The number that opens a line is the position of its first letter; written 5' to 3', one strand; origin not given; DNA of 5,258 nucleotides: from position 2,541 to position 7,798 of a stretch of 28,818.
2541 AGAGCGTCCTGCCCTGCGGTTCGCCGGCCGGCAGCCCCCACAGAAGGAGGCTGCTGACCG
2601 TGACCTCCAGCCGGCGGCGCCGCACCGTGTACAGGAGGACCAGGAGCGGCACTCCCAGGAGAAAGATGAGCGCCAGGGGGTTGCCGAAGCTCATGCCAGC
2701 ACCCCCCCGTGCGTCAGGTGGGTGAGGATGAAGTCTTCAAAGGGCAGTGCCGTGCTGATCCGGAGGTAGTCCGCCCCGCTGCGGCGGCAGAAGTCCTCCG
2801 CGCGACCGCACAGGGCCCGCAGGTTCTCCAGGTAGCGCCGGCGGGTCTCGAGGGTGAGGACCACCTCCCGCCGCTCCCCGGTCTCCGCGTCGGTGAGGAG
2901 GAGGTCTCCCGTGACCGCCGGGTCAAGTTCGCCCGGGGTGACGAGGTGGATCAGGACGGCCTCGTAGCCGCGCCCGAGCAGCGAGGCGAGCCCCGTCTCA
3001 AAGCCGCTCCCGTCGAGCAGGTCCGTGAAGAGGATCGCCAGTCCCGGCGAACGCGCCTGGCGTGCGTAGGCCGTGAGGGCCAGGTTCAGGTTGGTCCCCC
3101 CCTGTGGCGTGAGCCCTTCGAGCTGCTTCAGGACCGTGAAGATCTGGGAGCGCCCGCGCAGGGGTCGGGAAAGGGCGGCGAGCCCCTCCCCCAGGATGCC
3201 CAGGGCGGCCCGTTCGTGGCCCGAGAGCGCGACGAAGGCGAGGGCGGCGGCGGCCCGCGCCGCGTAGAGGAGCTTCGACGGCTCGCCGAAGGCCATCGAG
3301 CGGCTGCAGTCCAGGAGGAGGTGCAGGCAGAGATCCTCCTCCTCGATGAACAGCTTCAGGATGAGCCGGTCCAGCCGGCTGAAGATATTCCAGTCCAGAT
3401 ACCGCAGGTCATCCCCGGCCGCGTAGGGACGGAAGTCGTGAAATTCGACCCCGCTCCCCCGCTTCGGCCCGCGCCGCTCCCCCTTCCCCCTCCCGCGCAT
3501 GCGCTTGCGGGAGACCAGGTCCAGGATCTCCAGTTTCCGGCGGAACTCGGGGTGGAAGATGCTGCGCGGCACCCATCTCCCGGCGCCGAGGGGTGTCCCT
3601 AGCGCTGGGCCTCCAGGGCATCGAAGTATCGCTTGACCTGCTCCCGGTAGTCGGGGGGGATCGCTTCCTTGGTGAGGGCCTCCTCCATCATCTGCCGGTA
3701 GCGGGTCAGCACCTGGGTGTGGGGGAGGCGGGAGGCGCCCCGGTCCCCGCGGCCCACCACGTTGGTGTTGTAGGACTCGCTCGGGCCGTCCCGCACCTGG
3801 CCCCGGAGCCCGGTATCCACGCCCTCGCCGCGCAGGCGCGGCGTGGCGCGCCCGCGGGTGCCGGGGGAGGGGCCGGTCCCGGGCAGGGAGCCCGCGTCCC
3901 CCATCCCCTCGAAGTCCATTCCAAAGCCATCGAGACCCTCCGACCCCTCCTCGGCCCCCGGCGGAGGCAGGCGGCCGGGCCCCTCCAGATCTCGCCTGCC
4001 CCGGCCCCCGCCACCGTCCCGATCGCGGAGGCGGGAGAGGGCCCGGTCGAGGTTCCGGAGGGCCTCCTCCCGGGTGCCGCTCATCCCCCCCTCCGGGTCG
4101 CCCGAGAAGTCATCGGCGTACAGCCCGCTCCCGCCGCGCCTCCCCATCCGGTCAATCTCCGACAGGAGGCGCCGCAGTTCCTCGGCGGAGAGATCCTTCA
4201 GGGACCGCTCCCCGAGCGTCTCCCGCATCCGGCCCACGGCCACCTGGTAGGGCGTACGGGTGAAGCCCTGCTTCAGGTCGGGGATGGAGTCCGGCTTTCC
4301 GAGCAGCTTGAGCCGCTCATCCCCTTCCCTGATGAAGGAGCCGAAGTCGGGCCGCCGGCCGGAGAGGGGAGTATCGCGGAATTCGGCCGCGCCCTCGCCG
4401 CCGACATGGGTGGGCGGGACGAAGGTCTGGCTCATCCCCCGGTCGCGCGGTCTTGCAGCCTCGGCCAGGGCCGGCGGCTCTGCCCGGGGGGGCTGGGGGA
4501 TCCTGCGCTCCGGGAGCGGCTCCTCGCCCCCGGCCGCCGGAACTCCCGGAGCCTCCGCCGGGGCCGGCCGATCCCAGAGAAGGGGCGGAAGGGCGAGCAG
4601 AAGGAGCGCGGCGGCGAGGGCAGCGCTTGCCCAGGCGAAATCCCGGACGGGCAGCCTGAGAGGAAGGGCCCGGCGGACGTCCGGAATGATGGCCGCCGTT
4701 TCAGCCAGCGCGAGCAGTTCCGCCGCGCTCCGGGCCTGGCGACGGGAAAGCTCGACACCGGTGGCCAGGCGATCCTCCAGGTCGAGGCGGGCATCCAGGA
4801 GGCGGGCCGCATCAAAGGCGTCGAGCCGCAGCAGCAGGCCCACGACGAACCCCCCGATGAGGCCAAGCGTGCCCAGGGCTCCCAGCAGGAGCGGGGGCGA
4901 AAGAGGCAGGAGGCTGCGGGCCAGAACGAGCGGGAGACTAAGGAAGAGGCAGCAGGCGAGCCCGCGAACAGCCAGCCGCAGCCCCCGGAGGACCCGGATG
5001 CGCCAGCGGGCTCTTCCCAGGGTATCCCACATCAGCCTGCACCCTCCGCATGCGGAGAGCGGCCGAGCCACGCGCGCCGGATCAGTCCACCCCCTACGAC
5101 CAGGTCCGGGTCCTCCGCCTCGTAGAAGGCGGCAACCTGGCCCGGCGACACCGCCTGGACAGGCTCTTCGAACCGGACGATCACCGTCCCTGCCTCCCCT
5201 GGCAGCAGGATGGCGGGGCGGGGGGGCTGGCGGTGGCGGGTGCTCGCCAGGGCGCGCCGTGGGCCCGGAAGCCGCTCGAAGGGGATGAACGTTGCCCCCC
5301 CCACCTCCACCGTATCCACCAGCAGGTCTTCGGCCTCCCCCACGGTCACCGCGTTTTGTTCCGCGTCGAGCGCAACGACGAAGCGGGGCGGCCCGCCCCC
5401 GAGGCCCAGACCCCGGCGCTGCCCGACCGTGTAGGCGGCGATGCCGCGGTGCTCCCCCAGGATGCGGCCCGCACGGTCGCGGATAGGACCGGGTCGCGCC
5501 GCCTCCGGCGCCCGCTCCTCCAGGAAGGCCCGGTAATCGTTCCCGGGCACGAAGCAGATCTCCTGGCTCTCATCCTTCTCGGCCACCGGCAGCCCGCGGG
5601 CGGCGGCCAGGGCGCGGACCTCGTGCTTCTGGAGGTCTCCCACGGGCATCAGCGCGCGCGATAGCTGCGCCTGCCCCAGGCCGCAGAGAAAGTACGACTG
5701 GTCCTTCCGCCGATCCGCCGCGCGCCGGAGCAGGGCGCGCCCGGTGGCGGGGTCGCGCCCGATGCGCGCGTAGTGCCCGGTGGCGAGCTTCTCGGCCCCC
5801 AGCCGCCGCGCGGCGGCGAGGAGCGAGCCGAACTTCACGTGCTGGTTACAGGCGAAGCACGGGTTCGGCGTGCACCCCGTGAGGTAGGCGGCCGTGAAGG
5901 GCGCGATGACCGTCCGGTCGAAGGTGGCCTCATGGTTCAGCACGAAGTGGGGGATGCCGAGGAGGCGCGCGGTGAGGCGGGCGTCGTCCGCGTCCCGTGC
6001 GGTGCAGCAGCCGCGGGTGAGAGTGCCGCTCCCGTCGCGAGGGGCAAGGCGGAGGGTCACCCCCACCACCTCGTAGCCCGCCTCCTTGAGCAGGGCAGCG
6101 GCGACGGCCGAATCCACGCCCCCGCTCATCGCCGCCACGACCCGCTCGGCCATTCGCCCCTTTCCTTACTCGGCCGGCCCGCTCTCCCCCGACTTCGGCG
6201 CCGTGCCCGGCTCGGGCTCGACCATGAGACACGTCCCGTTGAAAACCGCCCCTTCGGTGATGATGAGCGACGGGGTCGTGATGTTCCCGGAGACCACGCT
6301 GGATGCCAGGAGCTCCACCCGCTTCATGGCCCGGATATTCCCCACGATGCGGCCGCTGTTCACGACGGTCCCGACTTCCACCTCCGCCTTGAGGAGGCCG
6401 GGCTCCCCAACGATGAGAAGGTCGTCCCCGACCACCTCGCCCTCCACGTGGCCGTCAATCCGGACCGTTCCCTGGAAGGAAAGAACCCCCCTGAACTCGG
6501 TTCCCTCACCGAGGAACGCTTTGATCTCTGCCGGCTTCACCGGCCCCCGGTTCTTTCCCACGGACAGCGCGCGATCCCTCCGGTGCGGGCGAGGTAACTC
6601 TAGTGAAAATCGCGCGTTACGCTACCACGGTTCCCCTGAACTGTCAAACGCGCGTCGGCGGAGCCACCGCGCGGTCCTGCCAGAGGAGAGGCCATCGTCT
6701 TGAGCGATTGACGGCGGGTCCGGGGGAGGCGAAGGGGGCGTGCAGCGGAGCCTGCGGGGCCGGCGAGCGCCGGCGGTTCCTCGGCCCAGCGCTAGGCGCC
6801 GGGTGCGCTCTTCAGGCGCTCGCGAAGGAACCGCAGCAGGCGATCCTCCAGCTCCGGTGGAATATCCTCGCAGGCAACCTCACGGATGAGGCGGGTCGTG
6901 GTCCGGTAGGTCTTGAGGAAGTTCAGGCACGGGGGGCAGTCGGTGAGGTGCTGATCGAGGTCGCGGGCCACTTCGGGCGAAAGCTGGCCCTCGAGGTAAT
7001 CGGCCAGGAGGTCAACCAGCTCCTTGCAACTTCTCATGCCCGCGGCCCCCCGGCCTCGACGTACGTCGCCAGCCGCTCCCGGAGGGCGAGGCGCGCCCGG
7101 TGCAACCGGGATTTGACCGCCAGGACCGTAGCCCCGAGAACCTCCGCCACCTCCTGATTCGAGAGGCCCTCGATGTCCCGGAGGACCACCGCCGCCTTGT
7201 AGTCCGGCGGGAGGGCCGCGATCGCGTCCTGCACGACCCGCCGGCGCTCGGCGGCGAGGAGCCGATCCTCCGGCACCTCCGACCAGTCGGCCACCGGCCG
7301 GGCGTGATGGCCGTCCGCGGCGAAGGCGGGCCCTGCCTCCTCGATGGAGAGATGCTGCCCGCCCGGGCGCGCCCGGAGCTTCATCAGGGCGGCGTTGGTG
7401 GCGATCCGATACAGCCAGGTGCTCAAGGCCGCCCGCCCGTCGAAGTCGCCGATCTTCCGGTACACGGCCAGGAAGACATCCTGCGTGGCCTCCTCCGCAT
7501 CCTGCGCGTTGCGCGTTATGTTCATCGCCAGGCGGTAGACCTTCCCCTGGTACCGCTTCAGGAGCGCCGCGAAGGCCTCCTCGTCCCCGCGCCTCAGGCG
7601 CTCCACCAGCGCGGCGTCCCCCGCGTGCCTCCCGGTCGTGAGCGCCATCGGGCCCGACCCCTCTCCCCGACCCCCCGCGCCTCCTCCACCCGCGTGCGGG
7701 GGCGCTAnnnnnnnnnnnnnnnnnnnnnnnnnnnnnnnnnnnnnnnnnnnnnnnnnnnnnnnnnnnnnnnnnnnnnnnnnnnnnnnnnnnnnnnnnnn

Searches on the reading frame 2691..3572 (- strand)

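Call 30: search_protein_families(library=pfam, proteins=[window:2691-3572:-], max_evalue=0.01)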
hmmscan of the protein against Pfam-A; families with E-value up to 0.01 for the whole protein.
window:2691-3572:- (293 aa): 2 families
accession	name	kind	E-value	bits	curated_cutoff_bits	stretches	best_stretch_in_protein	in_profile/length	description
PF01882.25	DUF58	-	6.7e-33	114.1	23.4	1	46-250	1-209/216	Protein of unknown function DUF58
PF13519.12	VWA_2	-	2.8e-06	28.3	27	1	85-184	3-105/107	von Willebrand factor type A domain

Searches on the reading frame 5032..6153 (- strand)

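Call 5: search_protein_families(library=pfam, proteins=[window:5032-6153:-])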
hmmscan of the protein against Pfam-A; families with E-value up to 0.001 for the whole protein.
window:5032-6153:- (373 aa): 5 families
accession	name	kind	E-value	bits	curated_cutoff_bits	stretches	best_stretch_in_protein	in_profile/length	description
PF03054.22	tRNA_Me_trans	-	1.3e-68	231.1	20.6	1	4-203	2-201/202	tRNA methyl transferase HUP domain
PF20259.3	tRNA_Me_trans_M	-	1.6e-18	66.4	27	1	209-273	2-66/66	tRNA methyl transferase PRC-barrel domain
PF20258.4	tRNA_Me_trans_C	-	4.9e-13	49.6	20.6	1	299-358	21-77/77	Aminomethyltransferase beta-barrel domain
PF02540.23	NAD_synthase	-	6.3e-05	22.6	21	0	2-25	18-41/242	NAD synthase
PF06508.19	QueC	-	0.00095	19.2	22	0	5-35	2-32/210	Queuosine biosynthesis protein QueC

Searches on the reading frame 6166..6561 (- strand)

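Call 30: search_protein_families(library=pfam, proteins=[window:6166-6561:-], max_evalue=0.01)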
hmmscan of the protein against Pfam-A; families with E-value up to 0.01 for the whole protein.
window:6166-6561:- (131 aa): 1 family
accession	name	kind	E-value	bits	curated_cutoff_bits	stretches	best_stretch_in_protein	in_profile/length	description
PF04519.19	Bactofilin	-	2.5e-26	92.2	27.9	1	16-111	2-97/98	Polymer-forming cytoskeletal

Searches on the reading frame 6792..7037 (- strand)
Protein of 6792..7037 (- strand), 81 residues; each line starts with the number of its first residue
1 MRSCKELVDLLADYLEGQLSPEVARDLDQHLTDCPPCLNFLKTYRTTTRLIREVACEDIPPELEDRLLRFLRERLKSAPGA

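Call 30: search_protein_families(library=pfam, proteins=[window:6792-7037:-], max_evalue=0.01)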
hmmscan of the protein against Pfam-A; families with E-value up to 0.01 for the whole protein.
window:6792-7037:- (81 aa): 1 family
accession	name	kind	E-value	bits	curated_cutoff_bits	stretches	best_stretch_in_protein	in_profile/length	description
PF13490.11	zf-HC2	-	4.3e-10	39.9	22.2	1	4-37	1-34/35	Putative zinc-finger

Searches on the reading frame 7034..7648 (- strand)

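Call 5: search_protein_families(library=pfam, proteins=[window:7034-7648:-])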
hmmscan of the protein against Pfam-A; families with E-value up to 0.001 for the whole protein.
window:7034-7648:- (204 aa): 4 families
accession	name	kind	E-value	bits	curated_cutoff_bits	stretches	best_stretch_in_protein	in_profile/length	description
PF04542.20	Sigma70_r2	-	1.3e-18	67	24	1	29-94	1-68/71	Sigma-70 region 2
PF08281.18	Sigma70_r4_2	-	6.9e-18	64.5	25.7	1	137-189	2-54/54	Sigma-70, region 4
PF04545.22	Sigma70_r4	-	3e-09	36.7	24.1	1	142-191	1-50/50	Sigma-70, region 4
PF07638.17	Sigma70_ECF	-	8.7e-09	36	21.1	1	13-192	6-182/185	ECF sigma factor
